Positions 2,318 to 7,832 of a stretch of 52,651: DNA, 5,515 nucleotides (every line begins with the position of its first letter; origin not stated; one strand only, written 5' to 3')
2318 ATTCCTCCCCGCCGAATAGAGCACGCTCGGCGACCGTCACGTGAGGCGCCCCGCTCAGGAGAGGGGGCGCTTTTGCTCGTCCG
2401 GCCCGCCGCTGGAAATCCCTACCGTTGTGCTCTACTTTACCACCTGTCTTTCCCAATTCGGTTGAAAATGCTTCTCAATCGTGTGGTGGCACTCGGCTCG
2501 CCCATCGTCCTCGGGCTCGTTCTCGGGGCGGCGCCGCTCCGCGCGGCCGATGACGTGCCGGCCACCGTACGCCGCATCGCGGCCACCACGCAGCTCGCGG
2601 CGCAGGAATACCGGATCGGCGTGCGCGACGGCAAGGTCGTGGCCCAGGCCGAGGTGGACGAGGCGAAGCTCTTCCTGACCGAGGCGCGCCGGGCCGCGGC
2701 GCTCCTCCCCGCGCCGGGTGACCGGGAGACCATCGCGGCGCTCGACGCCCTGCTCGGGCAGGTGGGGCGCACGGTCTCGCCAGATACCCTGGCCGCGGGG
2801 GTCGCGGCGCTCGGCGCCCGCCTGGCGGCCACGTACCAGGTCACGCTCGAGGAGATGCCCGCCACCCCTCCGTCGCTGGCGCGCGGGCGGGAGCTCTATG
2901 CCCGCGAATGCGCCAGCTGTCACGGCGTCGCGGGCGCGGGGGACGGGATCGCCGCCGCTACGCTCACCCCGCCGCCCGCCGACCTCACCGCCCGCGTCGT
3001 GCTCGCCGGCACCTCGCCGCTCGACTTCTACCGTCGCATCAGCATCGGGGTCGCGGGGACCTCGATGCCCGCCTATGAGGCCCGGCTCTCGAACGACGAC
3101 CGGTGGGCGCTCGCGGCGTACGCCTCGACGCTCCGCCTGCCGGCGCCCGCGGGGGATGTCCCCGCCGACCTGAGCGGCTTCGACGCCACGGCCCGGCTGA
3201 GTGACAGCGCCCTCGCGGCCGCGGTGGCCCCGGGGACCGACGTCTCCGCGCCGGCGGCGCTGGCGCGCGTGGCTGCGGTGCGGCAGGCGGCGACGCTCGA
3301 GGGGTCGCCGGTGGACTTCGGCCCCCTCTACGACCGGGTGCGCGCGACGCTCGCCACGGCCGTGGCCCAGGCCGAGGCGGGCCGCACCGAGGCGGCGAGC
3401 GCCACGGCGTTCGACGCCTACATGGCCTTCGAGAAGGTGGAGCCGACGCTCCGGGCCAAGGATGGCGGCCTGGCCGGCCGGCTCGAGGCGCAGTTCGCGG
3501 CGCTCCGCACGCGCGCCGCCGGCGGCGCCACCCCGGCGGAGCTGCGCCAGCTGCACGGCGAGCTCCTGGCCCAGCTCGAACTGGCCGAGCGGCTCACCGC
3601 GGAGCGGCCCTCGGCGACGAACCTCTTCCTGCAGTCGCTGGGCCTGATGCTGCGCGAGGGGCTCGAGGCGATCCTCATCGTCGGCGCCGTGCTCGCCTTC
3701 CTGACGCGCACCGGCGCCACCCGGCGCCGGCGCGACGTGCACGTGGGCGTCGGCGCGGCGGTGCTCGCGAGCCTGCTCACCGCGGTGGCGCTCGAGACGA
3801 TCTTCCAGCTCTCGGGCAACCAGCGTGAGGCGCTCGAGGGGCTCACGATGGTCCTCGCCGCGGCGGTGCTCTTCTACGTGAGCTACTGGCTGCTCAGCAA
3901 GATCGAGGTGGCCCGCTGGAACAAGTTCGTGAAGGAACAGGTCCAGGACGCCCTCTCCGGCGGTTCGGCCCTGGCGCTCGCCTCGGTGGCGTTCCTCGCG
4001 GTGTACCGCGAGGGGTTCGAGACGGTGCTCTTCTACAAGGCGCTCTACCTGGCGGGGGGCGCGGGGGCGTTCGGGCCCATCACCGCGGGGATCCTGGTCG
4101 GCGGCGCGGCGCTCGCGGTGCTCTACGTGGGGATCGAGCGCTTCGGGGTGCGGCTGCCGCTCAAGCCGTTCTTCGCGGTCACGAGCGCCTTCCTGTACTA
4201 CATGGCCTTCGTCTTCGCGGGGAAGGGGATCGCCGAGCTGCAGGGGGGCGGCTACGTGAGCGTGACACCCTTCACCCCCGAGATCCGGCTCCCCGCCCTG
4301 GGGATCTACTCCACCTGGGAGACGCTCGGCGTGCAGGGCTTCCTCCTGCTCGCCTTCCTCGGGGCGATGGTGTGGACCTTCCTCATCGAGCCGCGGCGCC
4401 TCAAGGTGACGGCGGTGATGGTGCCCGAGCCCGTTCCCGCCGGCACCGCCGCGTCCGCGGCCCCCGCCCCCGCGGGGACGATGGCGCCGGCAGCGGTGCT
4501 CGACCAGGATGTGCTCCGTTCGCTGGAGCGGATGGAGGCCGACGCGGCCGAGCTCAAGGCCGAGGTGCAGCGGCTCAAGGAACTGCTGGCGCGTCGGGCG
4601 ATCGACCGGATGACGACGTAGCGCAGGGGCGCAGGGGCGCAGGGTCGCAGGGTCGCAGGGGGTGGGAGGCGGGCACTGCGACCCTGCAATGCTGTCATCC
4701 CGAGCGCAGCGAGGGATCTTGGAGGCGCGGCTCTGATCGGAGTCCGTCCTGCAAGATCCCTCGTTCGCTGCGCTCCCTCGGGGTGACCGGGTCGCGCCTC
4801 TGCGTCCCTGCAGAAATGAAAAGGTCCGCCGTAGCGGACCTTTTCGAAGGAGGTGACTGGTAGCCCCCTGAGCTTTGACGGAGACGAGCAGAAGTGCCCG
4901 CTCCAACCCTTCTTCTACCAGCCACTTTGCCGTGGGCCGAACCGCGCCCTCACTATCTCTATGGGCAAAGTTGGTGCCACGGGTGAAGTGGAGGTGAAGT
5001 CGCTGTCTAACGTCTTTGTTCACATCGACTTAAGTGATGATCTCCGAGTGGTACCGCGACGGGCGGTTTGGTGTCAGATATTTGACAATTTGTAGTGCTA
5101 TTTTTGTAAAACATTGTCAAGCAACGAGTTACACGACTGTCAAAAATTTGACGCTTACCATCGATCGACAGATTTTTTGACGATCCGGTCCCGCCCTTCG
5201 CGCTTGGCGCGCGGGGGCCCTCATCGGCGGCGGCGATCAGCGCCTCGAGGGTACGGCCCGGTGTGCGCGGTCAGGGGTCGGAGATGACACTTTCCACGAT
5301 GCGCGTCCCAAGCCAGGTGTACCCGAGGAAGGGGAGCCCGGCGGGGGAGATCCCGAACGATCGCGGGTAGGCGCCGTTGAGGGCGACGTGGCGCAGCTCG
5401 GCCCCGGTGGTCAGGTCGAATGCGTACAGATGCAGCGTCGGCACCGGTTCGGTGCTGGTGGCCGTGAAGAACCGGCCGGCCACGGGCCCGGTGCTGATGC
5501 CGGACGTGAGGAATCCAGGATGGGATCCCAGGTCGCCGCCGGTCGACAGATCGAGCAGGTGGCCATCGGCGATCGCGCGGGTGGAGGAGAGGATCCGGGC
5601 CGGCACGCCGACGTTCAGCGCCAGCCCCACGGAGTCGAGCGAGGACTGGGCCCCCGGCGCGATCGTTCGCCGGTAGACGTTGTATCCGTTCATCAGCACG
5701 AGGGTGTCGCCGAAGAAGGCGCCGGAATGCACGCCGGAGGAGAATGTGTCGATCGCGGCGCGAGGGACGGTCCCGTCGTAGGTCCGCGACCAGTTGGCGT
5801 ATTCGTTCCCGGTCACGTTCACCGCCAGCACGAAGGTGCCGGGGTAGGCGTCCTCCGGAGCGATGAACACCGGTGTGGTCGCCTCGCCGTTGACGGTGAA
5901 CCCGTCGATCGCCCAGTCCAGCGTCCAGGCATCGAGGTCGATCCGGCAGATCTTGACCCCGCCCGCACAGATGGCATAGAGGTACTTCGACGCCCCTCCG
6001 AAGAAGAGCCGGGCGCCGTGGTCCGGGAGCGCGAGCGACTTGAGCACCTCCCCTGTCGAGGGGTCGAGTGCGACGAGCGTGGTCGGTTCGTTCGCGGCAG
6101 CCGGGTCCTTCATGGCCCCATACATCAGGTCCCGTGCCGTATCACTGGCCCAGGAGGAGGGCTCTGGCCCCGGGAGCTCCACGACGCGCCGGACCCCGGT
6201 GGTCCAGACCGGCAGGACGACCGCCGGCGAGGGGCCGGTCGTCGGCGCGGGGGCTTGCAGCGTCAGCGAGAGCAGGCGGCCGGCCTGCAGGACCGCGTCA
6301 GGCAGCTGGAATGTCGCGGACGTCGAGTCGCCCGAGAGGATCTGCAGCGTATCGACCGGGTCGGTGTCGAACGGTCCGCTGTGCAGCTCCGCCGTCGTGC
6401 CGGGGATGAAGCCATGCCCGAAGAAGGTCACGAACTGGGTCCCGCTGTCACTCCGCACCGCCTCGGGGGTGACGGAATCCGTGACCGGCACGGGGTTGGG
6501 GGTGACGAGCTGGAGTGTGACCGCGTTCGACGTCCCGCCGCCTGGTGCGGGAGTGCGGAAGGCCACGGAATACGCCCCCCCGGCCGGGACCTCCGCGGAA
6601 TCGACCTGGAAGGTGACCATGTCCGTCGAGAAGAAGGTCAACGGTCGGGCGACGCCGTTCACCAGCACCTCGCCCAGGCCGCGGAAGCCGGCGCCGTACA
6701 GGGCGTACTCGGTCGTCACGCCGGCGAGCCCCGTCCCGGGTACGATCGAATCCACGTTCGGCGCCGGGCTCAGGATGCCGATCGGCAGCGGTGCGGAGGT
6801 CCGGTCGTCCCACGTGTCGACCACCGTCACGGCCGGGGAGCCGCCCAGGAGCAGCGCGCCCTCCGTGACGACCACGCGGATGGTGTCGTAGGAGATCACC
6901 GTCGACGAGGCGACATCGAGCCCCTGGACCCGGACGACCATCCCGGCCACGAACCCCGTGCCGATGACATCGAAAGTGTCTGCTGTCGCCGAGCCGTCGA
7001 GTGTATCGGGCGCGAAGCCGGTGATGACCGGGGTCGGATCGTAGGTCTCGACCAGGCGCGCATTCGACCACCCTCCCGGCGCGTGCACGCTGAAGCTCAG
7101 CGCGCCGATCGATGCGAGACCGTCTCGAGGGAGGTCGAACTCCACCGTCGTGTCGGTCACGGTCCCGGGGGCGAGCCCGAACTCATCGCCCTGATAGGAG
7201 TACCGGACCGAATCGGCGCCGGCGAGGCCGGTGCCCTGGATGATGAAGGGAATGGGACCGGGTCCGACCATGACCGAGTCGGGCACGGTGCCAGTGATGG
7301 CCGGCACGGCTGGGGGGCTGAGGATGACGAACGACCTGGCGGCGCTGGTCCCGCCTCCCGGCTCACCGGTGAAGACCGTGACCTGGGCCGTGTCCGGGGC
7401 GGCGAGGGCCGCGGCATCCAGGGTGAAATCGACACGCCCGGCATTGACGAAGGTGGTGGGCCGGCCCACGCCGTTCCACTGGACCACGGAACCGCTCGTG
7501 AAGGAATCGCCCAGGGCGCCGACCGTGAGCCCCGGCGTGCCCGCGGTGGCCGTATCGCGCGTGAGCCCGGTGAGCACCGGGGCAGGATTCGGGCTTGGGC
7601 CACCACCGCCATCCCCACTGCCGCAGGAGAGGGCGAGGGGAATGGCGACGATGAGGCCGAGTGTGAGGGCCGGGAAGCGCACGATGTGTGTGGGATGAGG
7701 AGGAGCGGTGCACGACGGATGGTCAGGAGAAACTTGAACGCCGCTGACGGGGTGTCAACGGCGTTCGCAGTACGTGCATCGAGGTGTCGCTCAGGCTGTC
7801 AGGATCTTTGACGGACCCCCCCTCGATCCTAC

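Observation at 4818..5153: Candidate sigma-54-dependent small RNA with an anti-Shine-Dalgarno tract, enhancer-like palindromes and its own terminator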

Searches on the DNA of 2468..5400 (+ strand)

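Call 4: search_rna_families(source=window, start=4500, end=5400, threshold=evalue, max_evalue=10, show_alignments=3)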
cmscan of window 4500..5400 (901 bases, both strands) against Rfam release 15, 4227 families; matches with E-value up to 10: 14.
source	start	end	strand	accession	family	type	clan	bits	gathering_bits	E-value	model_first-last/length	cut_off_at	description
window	4695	4786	+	RF03182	MIR6032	Gene; miRNA;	-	23.6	102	0.049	1-100/100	no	MIR6032 microRNA precursor family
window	4819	4914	-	RF02144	rsmX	Gene;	CL00106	22.3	56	0.079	1-114/114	no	rsmX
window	4628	4708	+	RF00981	mir-939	Gene; miRNA;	-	21.7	84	0.48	1-82/82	no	mir-939 microRNA precursor family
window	4699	4781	+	RF03486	mir-3940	Gene; miRNA;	-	21.5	84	0.34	1-92/92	no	mir-3940 microRNA precursor family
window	4704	4769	+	RF00802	mir-207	Gene; miRNA;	-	18.4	88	1.7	1-78/78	no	mir-207 microRNA precursor family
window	4704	4773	-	RF03527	mir-3072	Gene; miRNA;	-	18.2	86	5.5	1-83/83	no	mir-3072 microRNA precursor family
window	4818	4920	-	RF01400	istR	Gene; antitoxin;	-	18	45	0.55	1-130/130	no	istR Hfq binding RNA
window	4709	4764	+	RF03296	MIR8788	Gene; miRNA;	-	16.8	124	7.9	1-138/138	no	MIR8788 microRNA precursor family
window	4699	4777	-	RF04279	mir-H20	Gene; miRNA;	CL00141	15.4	99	8.9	1-82/82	no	mir-H20 microRNA precursor family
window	5253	5287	+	RF01862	TB10Cs4H2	Gene; snRNA; snoRNA; HACA-box;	-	14.9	50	6.9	1-67/67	no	Trypanosomatid snoRNA TB10Cs4H2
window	4816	4896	-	RF00106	RNAI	Gene; antisense;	-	14.3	47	8.1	1-102/102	no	RNAI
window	4903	4992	-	RF00104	mir-10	Gene; miRNA;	-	13.5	47.5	8.1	1-74/74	no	mir-10 microRNA precursor family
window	5312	5367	-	RF00192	BLV_package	Cis-reg;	-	12.9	70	6.6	1-55/55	no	Bovine leukaemia virus RNA packaging signal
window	4892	5346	-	RF02267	Vax2os1_2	Gene; lncRNA;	-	5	55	5.5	63-466/466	no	Vax2os1 conserved region 2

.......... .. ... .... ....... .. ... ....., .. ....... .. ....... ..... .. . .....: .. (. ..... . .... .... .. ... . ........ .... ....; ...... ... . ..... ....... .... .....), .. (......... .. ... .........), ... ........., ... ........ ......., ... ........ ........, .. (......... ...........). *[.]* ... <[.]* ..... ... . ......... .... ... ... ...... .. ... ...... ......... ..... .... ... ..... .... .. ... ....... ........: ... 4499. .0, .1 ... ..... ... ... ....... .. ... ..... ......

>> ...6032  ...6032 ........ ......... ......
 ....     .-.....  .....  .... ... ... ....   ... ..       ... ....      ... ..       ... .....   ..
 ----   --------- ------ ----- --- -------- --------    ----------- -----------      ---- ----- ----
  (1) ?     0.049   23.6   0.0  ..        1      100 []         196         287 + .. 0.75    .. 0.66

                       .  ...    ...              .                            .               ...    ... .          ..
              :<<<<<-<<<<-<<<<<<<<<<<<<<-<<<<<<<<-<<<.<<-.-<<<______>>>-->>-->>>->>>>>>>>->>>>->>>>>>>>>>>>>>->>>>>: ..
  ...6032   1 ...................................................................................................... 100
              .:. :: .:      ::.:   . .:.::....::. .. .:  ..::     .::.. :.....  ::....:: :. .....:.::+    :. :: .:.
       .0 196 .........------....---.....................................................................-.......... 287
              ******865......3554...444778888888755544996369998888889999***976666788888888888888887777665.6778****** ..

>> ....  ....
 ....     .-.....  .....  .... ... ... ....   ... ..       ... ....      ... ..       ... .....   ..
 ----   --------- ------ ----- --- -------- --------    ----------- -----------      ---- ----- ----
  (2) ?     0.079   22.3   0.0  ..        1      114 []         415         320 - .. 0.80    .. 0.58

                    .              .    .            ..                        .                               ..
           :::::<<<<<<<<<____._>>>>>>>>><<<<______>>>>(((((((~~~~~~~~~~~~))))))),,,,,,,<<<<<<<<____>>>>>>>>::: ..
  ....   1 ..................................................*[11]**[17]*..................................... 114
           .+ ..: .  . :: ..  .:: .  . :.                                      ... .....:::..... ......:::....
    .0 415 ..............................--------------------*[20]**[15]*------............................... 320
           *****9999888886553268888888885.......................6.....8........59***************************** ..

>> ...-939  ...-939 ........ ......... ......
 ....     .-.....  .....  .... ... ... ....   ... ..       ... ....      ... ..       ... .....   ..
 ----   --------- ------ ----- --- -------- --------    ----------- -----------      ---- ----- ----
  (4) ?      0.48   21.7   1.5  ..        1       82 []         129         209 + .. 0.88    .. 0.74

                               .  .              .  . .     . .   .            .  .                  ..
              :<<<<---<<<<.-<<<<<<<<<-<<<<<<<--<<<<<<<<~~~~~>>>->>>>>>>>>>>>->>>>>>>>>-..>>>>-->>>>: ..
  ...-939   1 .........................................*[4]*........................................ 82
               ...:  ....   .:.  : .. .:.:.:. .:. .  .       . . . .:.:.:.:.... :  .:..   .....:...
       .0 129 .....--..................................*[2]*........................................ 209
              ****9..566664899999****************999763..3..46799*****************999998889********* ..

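Call 46: search_rna_families(source=L066, start=12540, end=12760, threshold=evalue, max_evalue=10, show_alignments=2)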
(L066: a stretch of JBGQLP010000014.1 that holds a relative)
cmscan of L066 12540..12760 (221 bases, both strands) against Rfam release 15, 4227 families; matches with E-value up to 10: 2.
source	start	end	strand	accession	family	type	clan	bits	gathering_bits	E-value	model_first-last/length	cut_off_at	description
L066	12553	12755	-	RF00487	IRES_Cx43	Cis-reg; IRES;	-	15.6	70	0.13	1-204/204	no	Connexin-43 internal ribosome entry site (IRES)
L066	12680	12726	-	RF03032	narK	Cis-reg;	-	11.2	43.2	8.2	1-72/72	no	narK RNA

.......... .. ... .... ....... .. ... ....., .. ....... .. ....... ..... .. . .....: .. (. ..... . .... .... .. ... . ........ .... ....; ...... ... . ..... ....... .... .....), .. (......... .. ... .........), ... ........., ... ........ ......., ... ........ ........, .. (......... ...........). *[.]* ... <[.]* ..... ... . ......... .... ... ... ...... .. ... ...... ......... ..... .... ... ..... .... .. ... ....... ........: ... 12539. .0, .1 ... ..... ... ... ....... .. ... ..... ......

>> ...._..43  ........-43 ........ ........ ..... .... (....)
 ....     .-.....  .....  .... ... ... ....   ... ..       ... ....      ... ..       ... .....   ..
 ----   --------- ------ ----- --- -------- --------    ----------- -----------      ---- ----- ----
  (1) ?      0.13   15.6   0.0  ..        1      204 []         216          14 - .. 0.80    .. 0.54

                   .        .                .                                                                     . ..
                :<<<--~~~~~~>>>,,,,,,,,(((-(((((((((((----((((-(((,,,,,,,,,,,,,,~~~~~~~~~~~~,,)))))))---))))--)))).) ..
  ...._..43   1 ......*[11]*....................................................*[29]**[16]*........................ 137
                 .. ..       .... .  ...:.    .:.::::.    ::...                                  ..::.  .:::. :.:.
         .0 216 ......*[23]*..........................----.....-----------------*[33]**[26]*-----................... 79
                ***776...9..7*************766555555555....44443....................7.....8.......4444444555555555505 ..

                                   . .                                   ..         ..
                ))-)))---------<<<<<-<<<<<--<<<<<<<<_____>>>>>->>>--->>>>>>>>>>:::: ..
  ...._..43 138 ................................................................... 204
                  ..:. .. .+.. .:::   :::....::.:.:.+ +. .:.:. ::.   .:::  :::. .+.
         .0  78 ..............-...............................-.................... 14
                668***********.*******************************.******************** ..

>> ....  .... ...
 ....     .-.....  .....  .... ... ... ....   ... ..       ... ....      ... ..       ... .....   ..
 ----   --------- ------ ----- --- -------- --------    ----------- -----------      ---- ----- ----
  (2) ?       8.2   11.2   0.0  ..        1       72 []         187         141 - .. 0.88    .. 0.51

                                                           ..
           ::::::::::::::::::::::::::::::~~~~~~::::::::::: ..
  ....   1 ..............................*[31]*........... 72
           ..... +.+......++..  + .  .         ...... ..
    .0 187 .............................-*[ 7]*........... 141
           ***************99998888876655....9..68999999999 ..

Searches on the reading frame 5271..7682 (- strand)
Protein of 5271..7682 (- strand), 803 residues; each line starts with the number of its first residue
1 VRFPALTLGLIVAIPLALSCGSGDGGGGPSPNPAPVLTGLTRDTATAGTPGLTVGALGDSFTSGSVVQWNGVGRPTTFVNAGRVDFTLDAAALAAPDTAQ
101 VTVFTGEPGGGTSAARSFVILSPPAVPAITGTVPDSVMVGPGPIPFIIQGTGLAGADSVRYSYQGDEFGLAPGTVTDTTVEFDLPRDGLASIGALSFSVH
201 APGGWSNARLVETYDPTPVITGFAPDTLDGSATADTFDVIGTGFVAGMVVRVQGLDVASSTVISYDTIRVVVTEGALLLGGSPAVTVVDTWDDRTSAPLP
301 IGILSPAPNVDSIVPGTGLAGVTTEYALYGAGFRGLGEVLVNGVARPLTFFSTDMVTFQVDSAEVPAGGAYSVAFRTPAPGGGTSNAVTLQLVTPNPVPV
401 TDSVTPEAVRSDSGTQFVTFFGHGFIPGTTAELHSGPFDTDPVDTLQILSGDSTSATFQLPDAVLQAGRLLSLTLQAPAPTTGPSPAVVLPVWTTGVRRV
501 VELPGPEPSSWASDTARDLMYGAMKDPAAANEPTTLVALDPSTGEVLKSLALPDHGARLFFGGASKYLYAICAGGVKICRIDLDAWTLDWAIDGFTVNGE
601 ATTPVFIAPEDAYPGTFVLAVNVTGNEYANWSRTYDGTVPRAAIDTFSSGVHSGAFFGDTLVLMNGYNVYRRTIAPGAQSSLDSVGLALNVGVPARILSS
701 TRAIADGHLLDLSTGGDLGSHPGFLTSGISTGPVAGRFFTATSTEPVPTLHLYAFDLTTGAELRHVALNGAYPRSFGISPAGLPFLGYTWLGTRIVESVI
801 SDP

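Call 27: search_protein_families(library=pfam, proteins=[window:5271-7682:-])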
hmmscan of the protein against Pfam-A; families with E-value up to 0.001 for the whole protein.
window:5271-7682:- (803 aa): 1 family
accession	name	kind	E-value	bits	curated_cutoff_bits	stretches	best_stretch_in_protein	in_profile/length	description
PF01833.30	TIG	-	1.3e-09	38.3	20.9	0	308-390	1-82/84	IPT/TIG domain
